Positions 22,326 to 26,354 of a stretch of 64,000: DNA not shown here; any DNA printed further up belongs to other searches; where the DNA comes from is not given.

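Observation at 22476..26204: ECF sigma factor covalently fused through one TM helix to ~10 extracytoplasmic carboxypeptidase-regulatory-like repeats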

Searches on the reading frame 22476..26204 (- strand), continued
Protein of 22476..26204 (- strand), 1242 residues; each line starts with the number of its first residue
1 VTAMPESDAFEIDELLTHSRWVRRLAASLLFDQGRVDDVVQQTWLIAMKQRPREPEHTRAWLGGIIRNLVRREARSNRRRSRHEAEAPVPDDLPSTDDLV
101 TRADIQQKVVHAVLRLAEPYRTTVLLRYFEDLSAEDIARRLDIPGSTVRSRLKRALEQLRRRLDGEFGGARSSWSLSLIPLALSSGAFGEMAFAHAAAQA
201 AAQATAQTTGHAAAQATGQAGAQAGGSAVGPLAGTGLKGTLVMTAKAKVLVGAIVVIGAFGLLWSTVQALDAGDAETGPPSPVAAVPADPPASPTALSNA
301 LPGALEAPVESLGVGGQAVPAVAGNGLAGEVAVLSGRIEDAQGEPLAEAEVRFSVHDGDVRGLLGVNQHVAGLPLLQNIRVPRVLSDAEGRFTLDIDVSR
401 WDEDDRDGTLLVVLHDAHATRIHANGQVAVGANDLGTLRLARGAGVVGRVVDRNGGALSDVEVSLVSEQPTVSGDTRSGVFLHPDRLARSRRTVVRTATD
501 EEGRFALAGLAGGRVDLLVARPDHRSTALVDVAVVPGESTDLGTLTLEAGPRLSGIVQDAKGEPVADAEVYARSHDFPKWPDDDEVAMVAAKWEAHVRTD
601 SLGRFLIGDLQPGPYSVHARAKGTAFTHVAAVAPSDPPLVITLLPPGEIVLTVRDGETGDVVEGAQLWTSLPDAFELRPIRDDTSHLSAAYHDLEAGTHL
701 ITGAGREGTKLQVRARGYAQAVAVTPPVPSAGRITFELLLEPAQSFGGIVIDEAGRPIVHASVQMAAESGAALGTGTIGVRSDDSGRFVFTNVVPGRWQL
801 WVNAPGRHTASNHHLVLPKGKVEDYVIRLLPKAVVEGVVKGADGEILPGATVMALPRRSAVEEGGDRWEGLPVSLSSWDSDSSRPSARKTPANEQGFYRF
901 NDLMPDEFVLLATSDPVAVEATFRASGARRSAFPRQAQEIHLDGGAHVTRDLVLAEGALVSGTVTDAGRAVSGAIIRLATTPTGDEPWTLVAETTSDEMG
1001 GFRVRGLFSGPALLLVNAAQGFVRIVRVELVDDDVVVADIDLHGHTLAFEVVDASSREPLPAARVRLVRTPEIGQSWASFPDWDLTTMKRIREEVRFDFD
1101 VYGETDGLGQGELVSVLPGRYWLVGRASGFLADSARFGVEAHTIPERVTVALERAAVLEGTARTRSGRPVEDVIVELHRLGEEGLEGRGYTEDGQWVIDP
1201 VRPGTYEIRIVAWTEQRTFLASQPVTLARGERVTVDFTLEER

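Call 6: find_homologous_proteins(query=window:22476-26204:-, max_evalue=1e-10)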
Query window:22476-26204:- (1242 aa): 137 proteins with E <= 1e-10 among 8000 candidates; the best 120 are listed.
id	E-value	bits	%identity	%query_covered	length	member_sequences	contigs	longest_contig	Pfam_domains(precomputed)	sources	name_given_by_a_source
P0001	0.0e+0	2728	100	100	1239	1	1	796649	PF13715.13,PF14686.13,PF04545.23,PF04542.21,PF00775.28,PF13620.13,PF08281.19,PF22904.4,PF17210.10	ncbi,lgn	-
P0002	7.1e-235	801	40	99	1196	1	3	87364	PF07210.19,PF17802.8,PF04542.21,PF00775.28,PF13620.13,PF08281.19,PF17210.10,PF24107.2,PF10670.16,PF13715.13,PF25020.2,PF02369.23,PF20598.5,PF04545.23,PF22904.4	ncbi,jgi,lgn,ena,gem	-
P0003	1.3e-230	787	40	99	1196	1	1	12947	PF13715.13,PF07210.19,PF20598.5,PF04545.23,PF04542.21,PF00775.28,PF13620.13,PF08281.19,PF22904.4,PF17210.10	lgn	-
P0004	2.3e-194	667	38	100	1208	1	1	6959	PF17802.8,PF23193.2,PF04542.21,PF00775.28,PF13620.13,PF08281.19,PF17210.10,PF10670.16,PF13715.13,PF02369.23,PF20598.5,PF04545.23,PF09430.17,PF22904.4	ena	-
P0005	8.1e-74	268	28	94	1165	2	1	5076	PF17802.8,PF04542.21,PF00775.28,PF13620.13,PF08281.19,PF17210.10,PF10670.16,PF13715.13,PF02369.23,PF14686.13,PF15976.12,PF09430.17,PF22904.4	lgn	-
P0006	1.2e-57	214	50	14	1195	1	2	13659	PF17802.8,PF04542.21,PF00775.28,PF13620.13,PF08281.19,PF17210.10,PF10670.16,PF13715.13,PF02369.23,PF14686.13,PF04545.23,PF09430.17,PF22904.4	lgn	-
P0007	5.2e-54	202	51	15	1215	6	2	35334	PF17802.8,PF04542.21,PF00775.28,PF13620.13,PF08281.19,PF17210.10,PF10670.16,PF13715.13,PF02369.23,PF14686.13,PF04545.23,PF09430.17,PF22904.4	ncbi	ncbi:MAG: sigma-70 family RNA polymerase sigma factor [Planctomycetota bacterium]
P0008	1.1e-52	198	48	14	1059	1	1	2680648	PF17802.8,PF04542.21,PF00775.28,PF13620.13,PF08281.19,PF17210.10,PF10670.16,PF13715.13,PF14686.13,PF20598.5,PF04545.23,PF09430.17,PF22904.4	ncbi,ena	-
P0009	1.5e-52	197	44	13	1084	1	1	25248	PF17802.8,PF23193.2,PF04542.21,PF00775.28,PF13620.13,PF08281.19,PF17210.10,PF10670.16,PF13715.13,PF02369.23,PF14686.13,PF20598.5,PF15976.12,PF04545.23,PF09430.17,PF22904.4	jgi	jgi:RNA polymerase sigma factor (sigma-70 family)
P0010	3.8e-51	193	29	28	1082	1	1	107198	PF13715.13,PF04545.23,PF04542.21,PF13620.13,PF08281.19,PF09430.17,PF17210.10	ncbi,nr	ncbi:MAG: sigma-70 family RNA polymerase sigma factor [Planctomycetes bacterium]|nr:sigma-70 family 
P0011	6.5e-47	179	27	72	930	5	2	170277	PF17802.8,PF04542.21,PF00775.28,PF13620.13,PF08281.19,PF17210.10,PF10670.16,PF13715.13,PF02369.23,PF20598.5,PF04545.23,PF22904.4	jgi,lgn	jgi:RNA polymerase sigma-70 factor (ECF subfamily)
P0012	8.6e-47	178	52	14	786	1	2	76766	PF13715.13,PF04545.23,PF04542.21,PF13620.13,PF08281.19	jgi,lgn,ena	-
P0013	9.8e-47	178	28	61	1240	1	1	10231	PF13715.13,PF14686.13,PF04545.23,PF04542.21,PF00775.28,PF13620.13,PF08281.19,PF09430.17,PF22904.4,PF17210.10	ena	-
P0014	2.7e-45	173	47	14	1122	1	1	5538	PF17802.8,PF04542.21,PF00775.28,PF13620.13,PF08281.19,PF17210.10,PF10670.16,PF13715.13,PF22902.3,PF02369.23,PF14686.13,PF20598.5,PF04545.23,PF09430.17,PF22904.4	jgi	-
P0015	5.7e-45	172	27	66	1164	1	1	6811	PF17789.8,PF17802.8,PF23193.2,PF04542.21,PF00775.28,PF13620.13,PF08281.19,PF17210.10,PF24107.2,PF10670.16,PF13715.13,PF25020.2,PF02369.23,PF11008.15,PF14686.13,PF20598.5,PF15976.12,PF04545.23,PF09430.17,PF22904.4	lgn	-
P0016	1.2e-44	171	43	14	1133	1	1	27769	PF04545.23,PF04542.21,PF00775.28,PF13620.13,PF08281.19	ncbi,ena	-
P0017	1.3e-44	171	49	14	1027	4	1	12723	PF04545.23,PF04542.21,PF13620.13,PF08281.19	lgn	-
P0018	2.7e-44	170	50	16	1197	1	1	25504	PF10670.16,PF13715.13,PF04542.21,PF00775.28,PF13620.13,PF08281.19,PF09430.17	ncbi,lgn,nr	ncbi:MAG TPA: sigma-70 family RNA polymerase sigma factor [Planctomycetota bacterium]|nr:sigma-70 fa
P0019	2.9e-44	170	49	14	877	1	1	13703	PF10670.16,PF13715.13,PF04545.23,PF04542.21,PF13620.13,PF08281.19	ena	-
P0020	3.1e-44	170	44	17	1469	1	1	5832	PF17789.8,PF17802.8,PF04542.21,PF00775.28,PF13620.13,PF08281.19,PF17210.10,PF10670.16,PF13715.13,PF25020.2,PF02369.23,PF11974.15,PF14686.13,PF20598.5,PF04545.23,PF09430.17,PF22904.4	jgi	-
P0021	4.1e-44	169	45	14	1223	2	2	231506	PF13715.13,PF02369.23,PF04542.21,PF13620.13,PF08281.19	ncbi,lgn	ncbi:MAG: sigma-70 family RNA polymerase sigma factor [Planctomycetota bacterium]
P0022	4.2e-44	169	38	28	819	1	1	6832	PF04545.23,PF04542.21,PF13620.13,PF08281.19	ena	-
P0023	1.5e-43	167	48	13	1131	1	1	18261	PF10670.16,PF13715.13,PF25020.2,PF02369.23,PF15976.12,PF04545.23,PF04542.21,PF00775.28,PF13620.13,PF08281.19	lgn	-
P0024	1.5e-43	167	36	27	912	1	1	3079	PF13715.13,PF25020.2,PF02369.23,PF15976.12,PF04545.23,PF04542.21,PF00775.28,PF13620.13,PF08281.19,PF22904.4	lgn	-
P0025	2.1e-43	167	39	20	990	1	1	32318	PF04542.21,PF00775.28,PF13620.13,PF08281.19,PF17210.10,PF13715.13,PF02369.23,PF14686.13,PF20598.5,PF04545.23,PF09430.17,PF22904.4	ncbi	ncbi:MAG: sigma-70 family RNA polymerase sigma factor [Planctomycetota bacterium]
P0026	2.3e-43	167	46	16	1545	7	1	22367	PF17802.8,PF04542.21,PF13620.13,PF08281.19,PF10670.16,PF13715.13,PF25020.2,PF02369.23,PF20598.5,PF15976.12,PF04545.23,PF09430.17,PF22904.4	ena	-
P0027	2.8e-43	167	50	13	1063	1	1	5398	PF10670.16,PF13715.13,PF25020.2,PF02369.23,PF15976.12,PF04545.23,PF04542.21,PF13620.13,PF08281.19,PF17210.10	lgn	-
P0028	2.6e-42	163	46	14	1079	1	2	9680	PF10670.16,PF13715.13,PF17789.8,PF02369.23,PF11974.15,PF04545.23,PF04542.21,PF13620.13,PF08281.19,PF24107.2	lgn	-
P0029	6.9e-41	159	51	14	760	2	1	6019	PF13715.13,PF02369.23,PF04545.23,PF04542.21,PF13620.13,PF08281.19,PF22029.3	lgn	-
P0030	1.1e-40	158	46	14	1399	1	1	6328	PF17789.8,PF17802.8,PF23193.2,PF00775.28,PF13620.13,PF08281.19,PF17210.10,PF10670.16,PF13715.13,PF25020.2,PF02369.23,PF11974.15,PF14686.13,PF20598.5,PF15976.12,PF04545.23,PF09430.17,PF22904.4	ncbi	-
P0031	3.6e-40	156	55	14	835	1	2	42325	PF13715.13,PF04545.23,PF04542.21,PF13620.13,PF08281.19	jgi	jgi:RNA polymerase sigma factor (sigma-70 family)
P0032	4.4e-40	156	49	14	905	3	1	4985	PF15976.12,PF04545.23,PF04542.21,PF13620.13,PF08281.19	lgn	-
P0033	6.2e-40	155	52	13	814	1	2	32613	PF04545.23,PF04542.21,PF13620.13,PF08281.19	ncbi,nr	ncbi:MAG: sigma-70 family RNA polymerase sigma factor [Planctomycetes bacterium]|nr:sigma-70 family 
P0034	6.9e-40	155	51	14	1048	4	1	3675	PF13715.13,PF17789.8,PF02369.23,PF20598.5,PF15976.12,PF04545.23,PF04542.21,PF00775.28,PF13620.13,PF08281.19,PF24107.2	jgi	jgi:RNA polymerase sigma-70 factor (ECF subfamily)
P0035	9.2e-40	155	53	14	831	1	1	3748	PF04545.23,PF04542.21,PF00775.28,PF13620.13,PF08281.19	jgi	jgi:RNA polymerase sigma-70 factor (ECF subfamily)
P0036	9.6e-40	155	46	13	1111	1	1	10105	PF23193.2,PF04542.21,PF00775.28,PF13620.13,PF08281.19,PF17210.10,PF13715.13,PF02369.23,PF14686.13,PF20598.5,PF15976.12,PF04545.23,PF22904.4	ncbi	-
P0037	1.1e-39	155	49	14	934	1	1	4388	PF04545.23,PF04542.21,PF13620.13,PF08281.19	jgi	-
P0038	4.4e-39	153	46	16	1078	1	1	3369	PF04545.23,PF04542.21,PF13620.13,PF08281.19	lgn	-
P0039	4.4e-39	153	45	14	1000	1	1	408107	PF10670.16,PF13715.13,PF20598.5,PF04545.23,PF04542.21,PF13620.13,PF08281.19,PF22904.4,PF17210.10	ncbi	-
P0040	4.5e-39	153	49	14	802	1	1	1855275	PF13715.13,PF07210.19,PF04545.23,PF04542.21,PF13620.13,PF08281.19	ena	-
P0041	4.5e-39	153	45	14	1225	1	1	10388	PF10670.16,PF13715.13,PF20598.5,PF04542.21,PF13620.13,PF08281.19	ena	-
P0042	7.0e-39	152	47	14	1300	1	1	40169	PF13715.13,PF02369.23,PF04545.23,PF04542.21,PF00775.28,PF13620.13,PF08281.19,PF09430.17,PF22904.4,PF17210.10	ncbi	-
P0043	7.2e-39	152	45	14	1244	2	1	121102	PF13715.13,PF04542.21,PF13620.13,PF08281.19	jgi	jgi:RNA polymerase sigma-70 factor (ECF subfamily)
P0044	2.9e-38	150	44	15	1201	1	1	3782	PF10670.16,PF13715.13,PF04545.23,PF04542.21,PF00775.28,PF13620.13,PF08281.19,PF09430.17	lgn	-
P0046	5.2e-38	149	46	14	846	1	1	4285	PF04545.23,PF04542.21,PF13620.13,PF08281.19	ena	-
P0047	9.2e-38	148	42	14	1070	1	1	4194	PF17802.8,PF23193.2,PF04542.21,PF00775.28,PF13620.13,PF08281.19,PF17210.10,PF10670.16,PF13715.13,PF02369.23,PF14686.13,PF20598.5,PF15976.12,PF04545.23,PF09430.17,PF22904.4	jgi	jgi:RNA polymerase sigma factor (sigma-70 family)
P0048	3.0e-37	147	45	13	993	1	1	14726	PF02369.23,PF20598.5,PF04545.23,PF04542.21,PF13620.13,PF08281.19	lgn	-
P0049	5.1e-37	146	45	15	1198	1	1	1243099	PF10670.16,PF13715.13,PF14686.13,PF17802.8,PF04545.23,PF13620.13,PF08281.19,PF09430.17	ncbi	ncbi:MAG: sigma-70 family RNA polymerase sigma factor [Planctomycetota bacterium]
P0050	1.1e-36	145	47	14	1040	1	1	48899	PF10670.16,PF13715.13,PF07210.19,PF04545.23,PF04542.21,PF00775.28,PF13620.13,PF08281.19,PF22904.4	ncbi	-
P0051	1.1e-36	145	45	15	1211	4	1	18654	PF11974.15,PF04545.23,PF04542.21,PF13620.13,PF08281.19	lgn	-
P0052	1.8e-36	144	44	14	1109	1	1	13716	PF17789.8,PF17802.8,PF04542.21,PF13620.13,PF08281.19,PF17210.10,PF10670.16,PF13715.13,PF02369.23,PF11974.15,PF20598.5,PF15976.12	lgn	-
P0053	1.9e-36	144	47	14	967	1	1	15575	PF04545.23,PF04542.21,PF13620.13,PF08281.19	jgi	-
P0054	2.2e-36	144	47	14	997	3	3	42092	PF13715.13,PF04545.23,PF04542.21,PF13620.13,PF08281.19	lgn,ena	-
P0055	3.6e-36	143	45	11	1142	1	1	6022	PF17820.8,PF00595.30,PF07210.19,PF17802.8,PF04542.21,PF13620.13,PF08281.19,PF17210.10,PF10670.16,PF13715.13,PF25020.2,PF02369.23,PF13180.13,PF14686.13,PF20598.5,PF04545.23,PF22904.4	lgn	-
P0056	5.6e-36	142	44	14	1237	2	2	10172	PF13715.13,PF04542.21,PF13620.13,PF08281.19,PF09430.17,PF24107.2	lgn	-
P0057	1.3e-35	141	44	14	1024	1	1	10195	PF10670.16,PF13715.13,PF04545.23,PF04542.21,PF13620.13,PF08281.19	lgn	-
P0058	1.8e-35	141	43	14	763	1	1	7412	PF13715.13,PF04545.23,PF04542.21,PF13620.13,PF08281.19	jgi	-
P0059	5.7e-35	139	46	14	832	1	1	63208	PF13715.13,PF04545.23,PF04542.21,PF00775.28,PF13620.13,PF08281.19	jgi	-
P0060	6.8e-35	139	41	14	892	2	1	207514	PF04545.23,PF04542.21,PF13620.13,PF08281.19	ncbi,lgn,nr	ncbi:MAG: RNA polymerase sigma factor [Planctomycetes bacterium]|nr:RNA polymerase sigma factor [Pla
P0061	1.3e-34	138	44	13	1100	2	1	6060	PF13715.13,PF02369.23,PF15976.12,PF04545.23,PF04542.21,PF00775.28,PF13620.13,PF08281.19,PF22904.4,PF24107.2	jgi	jgi:RNA polymerase sigma-70 factor (ECF subfamily)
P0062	1.6e-34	138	40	15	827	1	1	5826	PF04545.23,PF04542.21,PF13620.13,PF08281.19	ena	-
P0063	2.8e-34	137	44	14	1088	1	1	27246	PF13715.13,PF25020.2,PF02369.23,PF15976.12,PF04545.23,PF04542.21,PF00775.28,PF13620.13,PF08281.19,PF24107.2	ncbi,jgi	ncbi:MAG: sigma-70 family RNA polymerase sigma factor [Planctomycetota bacterium]|jgi:RNA polymerase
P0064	3.7e-34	136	29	58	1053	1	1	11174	PF13715.13,PF02369.23,PF15976.12,PF04545.23,PF04542.21,PF13620.13,PF08281.19,PF22904.4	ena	-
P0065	9.7e-34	135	43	16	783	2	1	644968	PF04545.23,PF04542.21,PF13620.13,PF08281.19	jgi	jgi:RNA polymerase sigma factor (sigma-70 family)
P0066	1.2e-33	135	42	17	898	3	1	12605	PF13715.13,PF25020.2,PF16371.13,PF20598.5,PF15976.12,PF04545.23,PF04542.21,PF00775.28,PF13620.13,PF08281.19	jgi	jgi:RNA polymerase sigma-70 factor (ECF subfamily)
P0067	1.2e-33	135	47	14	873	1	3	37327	PF04545.23,PF04542.21,PF13620.13,PF08281.19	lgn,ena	-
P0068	1.3e-33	135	29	62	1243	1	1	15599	PF10670.16,PF13715.13,PF02369.23,PF04542.21,PF13620.13,PF08281.19,PF09430.17,PF24107.2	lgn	-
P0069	1.6e-33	134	44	14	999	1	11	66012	PF13715.13,PF17789.8,PF20598.5,PF04542.21,PF13620.13,PF08281.19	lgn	-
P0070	3.9e-33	133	44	14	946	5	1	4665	PF13715.13,PF02369.23,PF17802.8,PF04542.21,PF13620.13,PF08281.19,PF09430.17,PF22904.4,PF17210.10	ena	-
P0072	1.1e-32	131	45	11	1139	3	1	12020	PF14686.13,PF04542.21,PF13620.13,PF08281.19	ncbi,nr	ncbi:MAG: sigma-70 family RNA polymerase sigma factor [Planctomycetia bacterium]|nr:sigma-70 family 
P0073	1.7e-32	131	31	31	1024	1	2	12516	PF13715.13,PF02369.23,PF20598.5,PF04545.23,PF04542.21,PF13620.13,PF08281.19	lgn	-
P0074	4.6e-32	129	46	11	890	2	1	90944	PF13715.13,PF16371.13,PF04545.23,PF04542.21,PF00775.28,PF13620.13,PF08281.19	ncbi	-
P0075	6.6e-32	129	43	14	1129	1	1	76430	PF13715.13,PF25020.2,PF13180.13,PF20598.5,PF04545.23,PF04542.21,PF13620.13,PF08281.19,PF22904.4,PF17210.10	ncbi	ncbi:MAG: sigma-70 family RNA polymerase sigma factor [Deltaproteobacteria bacterium]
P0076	1.4e-31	128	47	14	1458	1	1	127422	PF17789.8,PF04542.21,PF00775.28,PF13620.13,PF08281.19,PF10670.16,PF13715.13,PF25020.2,PF02369.23,PF14686.13,PF20598.5,PF15976.12,PF04545.23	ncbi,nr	ncbi:MAG: sigma-70 family RNA polymerase sigma factor [Planctomycetes bacterium]|nr:sigma-70 family 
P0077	1.8e-31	127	46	14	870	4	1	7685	PF04545.23,PF04542.21,PF13620.13,PF08281.19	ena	-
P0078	3.6e-31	126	28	64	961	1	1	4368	PF13715.13,PF02369.23,PF04542.21,PF00775.28,PF13620.13,PF08281.19,PF24107.2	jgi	jgi:RNA polymerase sigma-70 factor (ECF subfamily)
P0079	4.4e-31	126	43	15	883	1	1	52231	PF13715.13,PF16371.13,PF15976.12,PF04542.21,PF13620.13,PF08281.19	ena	-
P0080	4.8e-31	126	40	14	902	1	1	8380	PF13715.13,PF07210.19,PF00775.28,PF13620.13,PF08281.19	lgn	-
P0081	6.5e-31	126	35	20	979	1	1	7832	PF13715.13,PF25020.2,PF08308.18,PF04545.23,PF04542.21,PF13620.13,PF08281.19,PF22904.4,PF17210.10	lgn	-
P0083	1.2e-30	125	41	13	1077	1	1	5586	PF04542.21,PF00775.28,PF13620.13,PF08281.19,PF17210.10,PF13715.13,PF25020.2,PF02369.23,PF20598.5,PF15976.12,PF04545.23,PF22904.4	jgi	-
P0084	1.3e-30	125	47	14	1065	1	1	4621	PF13715.13,PF02369.23,PF04545.23,PF04542.21,PF13620.13,PF08281.19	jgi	-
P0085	1.4e-30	125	46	14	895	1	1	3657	PF13715.13,PF25020.2,PF20598.5,PF15976.12,PF04545.23,PF04542.21,PF00775.28,PF13620.13,PF08281.19,PF24107.2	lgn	-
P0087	6.1e-30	122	42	14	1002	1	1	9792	PF04545.23,PF04542.21,PF13620.13,PF08281.19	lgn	-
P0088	7.2e-30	122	45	14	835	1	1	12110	PF13715.13,PF02369.23,PF04545.23,PF04542.21,PF13620.13,PF08281.19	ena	-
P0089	8.7e-30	122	48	13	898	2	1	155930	PF04542.21,PF13620.13,PF08281.19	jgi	-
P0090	1.6e-29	121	39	15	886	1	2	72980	PF13715.13,PF04545.23,PF04542.21,PF00775.28,PF13620.13,PF08281.19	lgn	-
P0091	1.9e-29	121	41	14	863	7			PF13715.13,PF04545.23,PF04542.21,PF00775.28,PF13620.13,PF08281.19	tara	tara:strand:- start:23533 stop:26124 length:2592 start_codon:yes stop_codon:yes gene_type:complete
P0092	2.3e-29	120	48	12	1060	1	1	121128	PF10670.16,PF13715.13,PF17789.8,PF11974.15,PF20598.5,PF15976.12,PF04545.23,PF04542.21,PF00775.28,PF13620.13,PF08281.19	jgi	jgi:RNA polymerase sigma factor (sigma-70 family)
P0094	7.4e-29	119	48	13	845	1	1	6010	PF10670.16,PF25020.2,PF02369.23,PF04545.23,PF00775.28,PF13620.13,PF08281.19,PF17210.10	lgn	-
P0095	8.0e-29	119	43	14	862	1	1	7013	PF13715.13,PF02369.23,PF15976.12,PF04545.23,PF04542.21,PF00775.28,PF13620.13,PF08281.19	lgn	-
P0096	1.7e-28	118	30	45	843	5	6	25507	PF10670.16,PF13715.13,PF25020.2,PF20598.5,PF04542.21,PF00775.28,PF13620.13,PF08281.19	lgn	-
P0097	1.9e-28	117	44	14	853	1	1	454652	PF13715.13,PF15976.12,PF04545.23,PF04542.21,PF13620.13,PF08281.19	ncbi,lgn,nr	ncbi:MAG: sigma-70 family RNA polymerase sigma factor [Planctomycetes bacterium]|nr:sigma-70 family 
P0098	2.6e-28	117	42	14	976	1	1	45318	PF13715.13,PF15976.12,PF04545.23,PF04542.21,PF13620.13,PF08281.19,PF22904.4,PF17210.10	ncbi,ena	-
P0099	3.5e-28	117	42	14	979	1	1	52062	PF10670.16,PF13715.13,PF25020.2,PF02369.23,PF15976.12,PF04545.23,PF04542.21,PF13620.13,PF08281.19,PF22904.4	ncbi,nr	ncbi:MAG TPA: sigma-70 family RNA polymerase sigma factor [Planctomycetota bacterium]|nr:sigma-70 fa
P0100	1.6e-27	114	43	13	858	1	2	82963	PF13715.13,PF04545.23,PF04542.21,PF13620.13,PF08281.19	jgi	jgi:RNA polymerase sigma-70 factor (ECF subfamily)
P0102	6.9e-27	112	41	15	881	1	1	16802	PF13715.13,PF16371.13,PF04545.23,PF04542.21,PF13620.13,PF08281.19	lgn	-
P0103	8.1e-27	112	38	13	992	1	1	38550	PF13715.13,PF25020.2,PF04545.23,PF04542.21,PF00775.28,PF13620.13,PF08281.19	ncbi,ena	-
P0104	4.9e-26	109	44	12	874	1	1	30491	PF13715.13,PF25020.2,PF16371.13,PF15976.12,PF04545.23,PF04542.21,PF00775.28,PF13620.13,PF08281.19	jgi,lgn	jgi:RNA polymerase sigma-70 factor (ECF subfamily)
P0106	1.6e-25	108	43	14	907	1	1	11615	PF02369.23,PF04545.23,PF04542.21,PF13620.13,PF08281.19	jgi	jgi:RNA polymerase sigma-70 factor (ECF subfamily)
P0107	2.0e-25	107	38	15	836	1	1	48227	PF13715.13,PF02369.23,PF04545.23,PF04542.21,PF13620.13,PF08281.19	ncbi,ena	-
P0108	2.5e-25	107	44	12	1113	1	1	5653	PF17820.8,PF07210.19,PF17802.8,PF23193.2,PF04542.21,PF00775.28,PF13620.13,PF08281.19,PF17210.10,PF10670.16,PF13715.13,PF13180.13,PF14686.13,PF20598.5,PF15976.12,PF04545.23,PF22904.4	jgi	jgi:RNA polymerase sigma-70 factor, ECF subfamily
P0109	7.3e-25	106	40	15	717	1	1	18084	PF04545.23,PF04542.21,PF13620.13,PF08281.19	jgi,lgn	-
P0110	9.5e-25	105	43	13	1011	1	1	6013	PF10670.16,PF13715.13,PF02369.23,PF17802.8,PF04545.23,PF04542.21,PF00775.28,PF13620.13,PF08281.19,PF17210.10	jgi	jgi:RNA polymerase sigma-70 factor (ECF subfamily)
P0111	1.0e-24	105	40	14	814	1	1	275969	PF02369.23,PF04545.23,PF04542.21,PF13620.13,PF08281.19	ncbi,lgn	-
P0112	1.5e-24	104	39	14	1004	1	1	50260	PF13715.13,PF25020.2,PF04542.21,PF13620.13,PF08281.19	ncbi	-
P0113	1.3e-23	101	42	13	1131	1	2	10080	PF04545.23,PF04542.21,PF13620.13,PF08281.19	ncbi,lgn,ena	-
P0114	2.3e-23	101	41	14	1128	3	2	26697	PF17820.8,PF07210.19,PF04542.21,PF00775.28,PF13620.13,PF08281.19,PF17210.10,PF10670.16,PF13715.13,PF02369.23,PF11974.15,PF13180.13,PF20598.5,PF04545.23,PF09430.17,PF22904.4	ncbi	-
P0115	2.4e-23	101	24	30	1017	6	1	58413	PF10670.16,PF13715.13,PF04545.23,PF04542.21,PF00775.28,PF13620.13,PF08281.19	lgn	-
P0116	5.8e-23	99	42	13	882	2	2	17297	PF04542.21,PF00775.28,PF13620.13,PF08281.19,PF17210.10,PF10670.16,PF13715.13,PF25020.2,PF02369.23,PF20598.5,PF15976.12,PF04545.23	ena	-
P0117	2.5e-22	97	42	13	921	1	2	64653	PF04542.21,PF13620.13,PF08281.19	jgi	jgi:RNA polymerase sigma-70 factor (ECF subfamily)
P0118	1.0e-21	95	41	14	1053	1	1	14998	PF04545.23,PF04542.21,PF13620.13,PF08281.19,PF24107.2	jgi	jgi:RNA polymerase sigma-70 factor (ECF subfamily)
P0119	3.3e-20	90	43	13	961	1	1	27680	PF04545.23,PF04542.21,PF13620.13,PF08281.19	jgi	jgi:RNA polymerase sigma-70 factor (ECF subfamily)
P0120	4.3e-20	90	38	14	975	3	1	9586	PF04545.23,PF13620.13,PF08281.19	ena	-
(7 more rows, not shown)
